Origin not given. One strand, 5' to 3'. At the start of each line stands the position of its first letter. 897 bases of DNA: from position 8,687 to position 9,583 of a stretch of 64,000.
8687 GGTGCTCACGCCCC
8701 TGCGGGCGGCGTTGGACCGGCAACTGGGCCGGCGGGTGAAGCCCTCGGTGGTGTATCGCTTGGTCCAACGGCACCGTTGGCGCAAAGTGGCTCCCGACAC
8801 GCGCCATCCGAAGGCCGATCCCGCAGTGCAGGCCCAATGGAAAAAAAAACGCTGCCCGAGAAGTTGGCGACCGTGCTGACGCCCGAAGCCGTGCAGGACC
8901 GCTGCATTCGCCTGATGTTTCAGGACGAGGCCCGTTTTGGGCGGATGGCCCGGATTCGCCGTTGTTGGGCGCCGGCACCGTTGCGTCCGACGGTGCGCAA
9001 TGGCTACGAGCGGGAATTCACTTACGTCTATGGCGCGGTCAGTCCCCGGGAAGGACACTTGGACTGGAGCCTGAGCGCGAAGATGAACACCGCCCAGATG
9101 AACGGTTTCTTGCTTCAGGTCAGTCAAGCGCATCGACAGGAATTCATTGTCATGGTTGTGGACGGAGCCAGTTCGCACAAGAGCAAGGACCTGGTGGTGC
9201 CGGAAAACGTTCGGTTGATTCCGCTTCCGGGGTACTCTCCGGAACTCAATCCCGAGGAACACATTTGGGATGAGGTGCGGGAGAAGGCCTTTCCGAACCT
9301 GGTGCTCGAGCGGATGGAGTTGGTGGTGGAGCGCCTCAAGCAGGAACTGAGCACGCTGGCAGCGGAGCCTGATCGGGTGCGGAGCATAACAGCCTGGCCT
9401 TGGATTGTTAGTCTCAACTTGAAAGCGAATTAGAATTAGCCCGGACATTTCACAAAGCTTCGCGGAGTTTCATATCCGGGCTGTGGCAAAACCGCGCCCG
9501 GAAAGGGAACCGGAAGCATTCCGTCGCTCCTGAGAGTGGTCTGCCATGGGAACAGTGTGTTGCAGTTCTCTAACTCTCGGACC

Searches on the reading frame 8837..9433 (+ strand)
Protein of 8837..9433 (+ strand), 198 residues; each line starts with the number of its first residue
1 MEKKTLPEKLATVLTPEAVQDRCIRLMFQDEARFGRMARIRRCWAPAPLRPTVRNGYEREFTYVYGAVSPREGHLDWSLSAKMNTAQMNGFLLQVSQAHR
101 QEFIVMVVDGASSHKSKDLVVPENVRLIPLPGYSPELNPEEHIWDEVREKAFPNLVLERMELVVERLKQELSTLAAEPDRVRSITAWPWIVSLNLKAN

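Call 52: search_protein_families(library=pfam, proteins=[window:8837-9433:+], max_evalue=0.1)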
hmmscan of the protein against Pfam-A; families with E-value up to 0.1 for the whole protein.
window:8837-9433:+ (198 aa): 2 families
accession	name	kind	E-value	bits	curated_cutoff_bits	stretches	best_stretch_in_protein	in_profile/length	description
PF13358.12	DDE_3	-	9.6e-19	68.1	28.6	1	25-153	1-135/146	DDE superfamily endonuclease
PF13610.12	DDE_Tnp_IS240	-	0.011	16.3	27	1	61-116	17-72/139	DDE domain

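Call 58: find_encoding_contigs(protein=window:8837-9433:+, flank=2500, max_places=10)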
Protein window:8837-9433:+ (198 aa): 2 contigs read that carry it; 1 place shown.
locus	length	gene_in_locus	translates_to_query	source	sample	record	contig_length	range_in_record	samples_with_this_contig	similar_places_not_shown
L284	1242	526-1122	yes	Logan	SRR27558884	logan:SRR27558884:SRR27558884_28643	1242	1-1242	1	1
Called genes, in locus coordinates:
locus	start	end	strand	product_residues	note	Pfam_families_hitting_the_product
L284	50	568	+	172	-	PF13592:HTH_33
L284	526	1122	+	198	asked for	PF13358:DDE_3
